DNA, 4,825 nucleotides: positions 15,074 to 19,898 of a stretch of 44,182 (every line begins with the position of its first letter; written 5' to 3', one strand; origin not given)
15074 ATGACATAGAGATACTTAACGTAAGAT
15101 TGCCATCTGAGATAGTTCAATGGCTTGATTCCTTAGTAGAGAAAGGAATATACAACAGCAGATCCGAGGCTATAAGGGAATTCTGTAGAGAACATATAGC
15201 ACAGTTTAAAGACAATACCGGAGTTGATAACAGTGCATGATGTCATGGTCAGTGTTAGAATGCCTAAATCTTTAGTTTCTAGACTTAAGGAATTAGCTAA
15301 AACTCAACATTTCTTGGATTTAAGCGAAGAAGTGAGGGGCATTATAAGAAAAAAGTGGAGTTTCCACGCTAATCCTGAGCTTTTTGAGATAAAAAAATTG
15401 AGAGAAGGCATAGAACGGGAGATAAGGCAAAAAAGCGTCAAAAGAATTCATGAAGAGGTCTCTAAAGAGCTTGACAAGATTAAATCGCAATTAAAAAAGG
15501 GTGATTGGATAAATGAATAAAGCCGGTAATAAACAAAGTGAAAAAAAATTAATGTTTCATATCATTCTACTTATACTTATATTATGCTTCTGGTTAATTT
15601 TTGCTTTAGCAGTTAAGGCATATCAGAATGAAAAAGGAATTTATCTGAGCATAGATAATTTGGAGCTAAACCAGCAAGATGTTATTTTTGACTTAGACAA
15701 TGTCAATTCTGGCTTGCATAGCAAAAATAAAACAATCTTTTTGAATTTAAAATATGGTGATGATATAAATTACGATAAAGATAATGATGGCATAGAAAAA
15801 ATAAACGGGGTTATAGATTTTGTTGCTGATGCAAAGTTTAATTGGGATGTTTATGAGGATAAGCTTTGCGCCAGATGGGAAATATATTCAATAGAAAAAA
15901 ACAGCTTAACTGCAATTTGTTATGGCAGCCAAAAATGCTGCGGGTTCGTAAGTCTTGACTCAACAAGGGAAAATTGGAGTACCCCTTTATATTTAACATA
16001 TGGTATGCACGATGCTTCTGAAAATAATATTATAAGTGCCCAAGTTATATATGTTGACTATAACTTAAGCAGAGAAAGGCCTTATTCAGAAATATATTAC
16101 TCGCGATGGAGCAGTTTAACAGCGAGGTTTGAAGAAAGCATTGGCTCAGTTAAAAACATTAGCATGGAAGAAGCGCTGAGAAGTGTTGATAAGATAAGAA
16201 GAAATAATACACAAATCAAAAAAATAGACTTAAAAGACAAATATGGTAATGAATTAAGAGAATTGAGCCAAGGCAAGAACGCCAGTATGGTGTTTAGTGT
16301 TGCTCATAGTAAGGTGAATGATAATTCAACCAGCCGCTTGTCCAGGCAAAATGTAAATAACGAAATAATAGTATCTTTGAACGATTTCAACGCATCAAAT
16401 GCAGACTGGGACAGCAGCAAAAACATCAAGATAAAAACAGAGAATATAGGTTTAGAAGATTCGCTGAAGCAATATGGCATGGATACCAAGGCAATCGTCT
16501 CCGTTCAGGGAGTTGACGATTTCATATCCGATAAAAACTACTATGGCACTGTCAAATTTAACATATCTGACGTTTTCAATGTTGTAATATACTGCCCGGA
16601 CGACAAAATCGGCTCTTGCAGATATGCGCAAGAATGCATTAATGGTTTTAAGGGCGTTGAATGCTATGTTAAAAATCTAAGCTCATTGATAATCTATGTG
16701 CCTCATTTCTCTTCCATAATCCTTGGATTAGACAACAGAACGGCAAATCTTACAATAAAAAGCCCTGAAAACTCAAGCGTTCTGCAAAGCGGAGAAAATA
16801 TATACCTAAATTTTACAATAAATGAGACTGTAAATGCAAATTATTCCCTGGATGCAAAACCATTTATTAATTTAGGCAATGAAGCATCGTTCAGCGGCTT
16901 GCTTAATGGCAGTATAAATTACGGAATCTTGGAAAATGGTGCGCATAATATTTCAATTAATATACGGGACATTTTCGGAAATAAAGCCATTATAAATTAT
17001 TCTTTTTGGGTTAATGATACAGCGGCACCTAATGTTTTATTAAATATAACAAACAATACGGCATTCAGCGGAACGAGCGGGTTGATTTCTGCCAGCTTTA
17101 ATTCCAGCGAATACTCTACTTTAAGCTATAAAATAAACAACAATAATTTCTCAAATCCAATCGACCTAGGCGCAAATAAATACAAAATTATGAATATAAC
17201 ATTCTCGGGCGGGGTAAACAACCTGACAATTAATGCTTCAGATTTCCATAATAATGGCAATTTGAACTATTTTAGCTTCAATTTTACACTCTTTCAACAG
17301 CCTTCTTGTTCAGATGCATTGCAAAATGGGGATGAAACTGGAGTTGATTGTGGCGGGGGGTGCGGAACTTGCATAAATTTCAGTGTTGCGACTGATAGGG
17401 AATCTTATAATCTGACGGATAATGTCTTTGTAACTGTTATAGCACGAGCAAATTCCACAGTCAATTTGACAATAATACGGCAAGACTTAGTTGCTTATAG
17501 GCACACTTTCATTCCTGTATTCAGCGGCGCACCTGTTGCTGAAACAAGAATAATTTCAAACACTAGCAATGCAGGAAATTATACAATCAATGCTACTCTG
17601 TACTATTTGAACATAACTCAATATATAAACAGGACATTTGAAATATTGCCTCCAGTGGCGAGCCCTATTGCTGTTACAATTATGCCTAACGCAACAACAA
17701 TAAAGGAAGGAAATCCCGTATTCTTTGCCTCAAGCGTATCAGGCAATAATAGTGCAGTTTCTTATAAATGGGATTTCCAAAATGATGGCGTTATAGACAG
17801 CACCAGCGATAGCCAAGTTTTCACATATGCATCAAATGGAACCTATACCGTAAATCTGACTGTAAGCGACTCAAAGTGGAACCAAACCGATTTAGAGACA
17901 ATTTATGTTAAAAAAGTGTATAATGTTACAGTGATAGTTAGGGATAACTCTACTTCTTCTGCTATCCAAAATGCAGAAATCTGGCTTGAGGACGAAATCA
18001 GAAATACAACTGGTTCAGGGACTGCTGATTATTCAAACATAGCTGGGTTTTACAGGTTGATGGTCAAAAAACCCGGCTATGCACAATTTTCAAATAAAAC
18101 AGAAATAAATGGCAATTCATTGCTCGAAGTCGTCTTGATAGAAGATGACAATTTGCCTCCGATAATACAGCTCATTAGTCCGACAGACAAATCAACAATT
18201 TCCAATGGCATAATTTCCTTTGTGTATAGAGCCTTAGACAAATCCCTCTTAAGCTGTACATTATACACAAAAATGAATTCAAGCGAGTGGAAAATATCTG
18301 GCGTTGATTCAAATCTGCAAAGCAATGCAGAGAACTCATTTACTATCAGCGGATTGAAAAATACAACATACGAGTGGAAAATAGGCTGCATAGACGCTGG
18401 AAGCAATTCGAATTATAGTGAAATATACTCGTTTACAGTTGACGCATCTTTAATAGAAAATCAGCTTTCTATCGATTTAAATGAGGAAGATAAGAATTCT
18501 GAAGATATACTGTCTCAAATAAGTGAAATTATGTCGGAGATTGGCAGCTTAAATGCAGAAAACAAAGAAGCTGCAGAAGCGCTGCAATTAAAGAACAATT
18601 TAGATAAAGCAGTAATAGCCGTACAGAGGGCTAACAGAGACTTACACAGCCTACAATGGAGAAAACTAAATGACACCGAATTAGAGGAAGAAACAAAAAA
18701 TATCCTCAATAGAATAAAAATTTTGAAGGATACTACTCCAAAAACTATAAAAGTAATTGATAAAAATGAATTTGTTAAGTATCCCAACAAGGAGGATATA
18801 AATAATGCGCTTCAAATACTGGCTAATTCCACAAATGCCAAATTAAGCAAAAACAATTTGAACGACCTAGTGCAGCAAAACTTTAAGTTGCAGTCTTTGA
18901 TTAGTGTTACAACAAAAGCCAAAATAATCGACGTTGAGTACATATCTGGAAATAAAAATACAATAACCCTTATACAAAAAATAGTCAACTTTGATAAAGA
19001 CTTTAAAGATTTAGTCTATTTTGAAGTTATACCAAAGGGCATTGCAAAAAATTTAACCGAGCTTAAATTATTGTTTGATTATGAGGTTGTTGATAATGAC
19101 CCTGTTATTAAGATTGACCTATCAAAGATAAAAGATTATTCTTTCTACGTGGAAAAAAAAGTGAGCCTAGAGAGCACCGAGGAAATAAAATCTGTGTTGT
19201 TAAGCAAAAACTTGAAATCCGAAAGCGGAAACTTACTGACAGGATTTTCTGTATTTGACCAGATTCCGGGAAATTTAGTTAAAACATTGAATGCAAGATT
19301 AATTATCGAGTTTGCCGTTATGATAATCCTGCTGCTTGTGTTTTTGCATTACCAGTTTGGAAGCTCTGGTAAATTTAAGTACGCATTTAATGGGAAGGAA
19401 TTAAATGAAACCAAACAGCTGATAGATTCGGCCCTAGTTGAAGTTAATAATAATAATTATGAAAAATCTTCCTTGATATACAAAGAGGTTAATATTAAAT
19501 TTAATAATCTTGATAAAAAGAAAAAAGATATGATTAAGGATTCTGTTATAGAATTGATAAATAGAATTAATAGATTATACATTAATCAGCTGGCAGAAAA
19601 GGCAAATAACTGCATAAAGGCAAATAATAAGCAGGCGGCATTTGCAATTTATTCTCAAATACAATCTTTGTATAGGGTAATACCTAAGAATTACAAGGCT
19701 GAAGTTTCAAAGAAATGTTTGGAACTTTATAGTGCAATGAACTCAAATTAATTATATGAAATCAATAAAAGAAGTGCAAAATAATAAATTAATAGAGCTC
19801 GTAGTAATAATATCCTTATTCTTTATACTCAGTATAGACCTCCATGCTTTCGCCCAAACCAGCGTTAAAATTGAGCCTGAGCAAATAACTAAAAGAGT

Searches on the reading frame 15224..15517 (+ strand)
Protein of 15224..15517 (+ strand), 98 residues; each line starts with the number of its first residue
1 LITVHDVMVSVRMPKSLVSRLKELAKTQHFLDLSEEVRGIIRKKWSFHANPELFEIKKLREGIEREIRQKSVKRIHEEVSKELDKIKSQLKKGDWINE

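Call 12: search_protein_families(library=pfam, proteins=[window:15224-15517:+], max_evalue=0.01)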
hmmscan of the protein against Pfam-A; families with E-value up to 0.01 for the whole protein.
window:15224-15517:+ (98 aa): 0 families

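Call 76: search_protein_families(library=ncbifam, proteins=[window:15224-15517:+], max_evalue=0.01)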
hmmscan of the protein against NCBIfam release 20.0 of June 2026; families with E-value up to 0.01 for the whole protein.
window:15224-15517:+ (98 aa): 1 family
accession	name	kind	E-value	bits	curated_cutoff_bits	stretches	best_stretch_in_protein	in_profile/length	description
NF050799.1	TA_anti_VapB_Sulfo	equivalog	0.0048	17.4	60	0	9-44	2-32/69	type II toxin-antitoxin system VapB family antitoxin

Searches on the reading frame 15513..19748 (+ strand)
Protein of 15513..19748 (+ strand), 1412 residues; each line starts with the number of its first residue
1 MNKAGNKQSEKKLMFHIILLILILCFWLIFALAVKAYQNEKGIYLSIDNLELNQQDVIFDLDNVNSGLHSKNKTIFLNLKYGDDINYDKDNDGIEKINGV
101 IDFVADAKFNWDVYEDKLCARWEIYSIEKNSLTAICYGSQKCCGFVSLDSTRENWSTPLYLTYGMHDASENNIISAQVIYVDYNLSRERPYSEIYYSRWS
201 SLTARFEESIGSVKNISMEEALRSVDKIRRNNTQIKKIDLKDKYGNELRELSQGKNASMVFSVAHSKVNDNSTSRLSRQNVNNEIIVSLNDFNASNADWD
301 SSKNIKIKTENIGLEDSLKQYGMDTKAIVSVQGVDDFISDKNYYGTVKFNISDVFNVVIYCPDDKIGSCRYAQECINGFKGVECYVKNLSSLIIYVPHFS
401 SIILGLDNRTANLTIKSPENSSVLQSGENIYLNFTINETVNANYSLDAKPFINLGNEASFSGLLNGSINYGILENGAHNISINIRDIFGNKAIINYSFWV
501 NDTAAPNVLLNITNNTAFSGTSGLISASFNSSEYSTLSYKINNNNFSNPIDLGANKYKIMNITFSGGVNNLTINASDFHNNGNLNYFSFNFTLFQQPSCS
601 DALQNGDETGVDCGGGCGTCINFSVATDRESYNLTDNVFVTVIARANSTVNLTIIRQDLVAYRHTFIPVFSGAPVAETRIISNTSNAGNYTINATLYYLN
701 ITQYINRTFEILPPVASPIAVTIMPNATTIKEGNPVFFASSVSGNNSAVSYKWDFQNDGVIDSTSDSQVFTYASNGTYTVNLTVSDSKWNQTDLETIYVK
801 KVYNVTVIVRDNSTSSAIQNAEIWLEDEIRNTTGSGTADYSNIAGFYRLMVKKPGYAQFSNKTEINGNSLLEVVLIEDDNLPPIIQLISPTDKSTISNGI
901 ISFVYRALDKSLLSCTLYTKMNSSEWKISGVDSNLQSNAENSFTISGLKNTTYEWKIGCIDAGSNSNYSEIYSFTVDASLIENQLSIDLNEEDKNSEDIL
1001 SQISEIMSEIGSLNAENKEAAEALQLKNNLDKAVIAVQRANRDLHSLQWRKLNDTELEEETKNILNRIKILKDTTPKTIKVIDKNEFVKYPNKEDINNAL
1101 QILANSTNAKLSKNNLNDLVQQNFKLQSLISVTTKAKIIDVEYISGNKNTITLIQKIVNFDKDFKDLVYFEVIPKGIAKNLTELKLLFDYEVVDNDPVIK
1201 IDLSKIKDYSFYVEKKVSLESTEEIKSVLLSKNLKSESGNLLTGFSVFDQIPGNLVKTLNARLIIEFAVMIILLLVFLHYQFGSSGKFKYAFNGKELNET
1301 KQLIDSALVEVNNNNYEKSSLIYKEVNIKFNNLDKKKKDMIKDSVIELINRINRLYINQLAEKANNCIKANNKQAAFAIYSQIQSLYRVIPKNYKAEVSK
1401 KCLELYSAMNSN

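Call 8: search_protein_families(library=pfam, proteins=[window:15513-19748:+], max_evalue=0.1)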
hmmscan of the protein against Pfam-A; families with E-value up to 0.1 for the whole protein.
window:15513-19748:+ (1412 aa): 9 families
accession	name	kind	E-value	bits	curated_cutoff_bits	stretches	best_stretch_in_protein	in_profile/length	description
PF00801.26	PKD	-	3.5e-10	40.2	23.5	1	722-788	3-69/80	PKD domain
PF18911.6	PKD_4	-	3.7e-09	37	27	1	716-799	2-83/85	PKD domain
PF22352.2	K319L-like_PKD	-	0.0011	19.4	27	1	730-796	7-79/84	K319L-like, PKD domain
PF13927.12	Ig_3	-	0.016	16.1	30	1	721-784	4-66/78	Immunoglobulin domain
PF02792.19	Mago_nashi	-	0.018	15.4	27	1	1277-1389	2-106/142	Mago nashi protein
PF19077.6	Big_13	-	0.021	15.8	27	0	934-977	57-101/102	Bacterial Ig-like domain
PF13620.12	CarboxypepD_reg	-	0.06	14.1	32.3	0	805-862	2-65/82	Carboxypeptidase regulatory-like domain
PF08308.17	PEGA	-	0.06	13.7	20.8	0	831-869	20-59/71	PEGA domain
PF01656.29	CbiA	-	0.092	13.1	25.4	0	910-1062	12-103/125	CobQ/CobB/MinD/ParA nucleotide binding domain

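Call 76: search_protein_families(library=ncbifam, proteins=[window:15513-19748:+], max_evalue=0.01)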
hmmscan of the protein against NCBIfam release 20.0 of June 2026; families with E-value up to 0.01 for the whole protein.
window:15513-19748:+ (1412 aa): 0 families
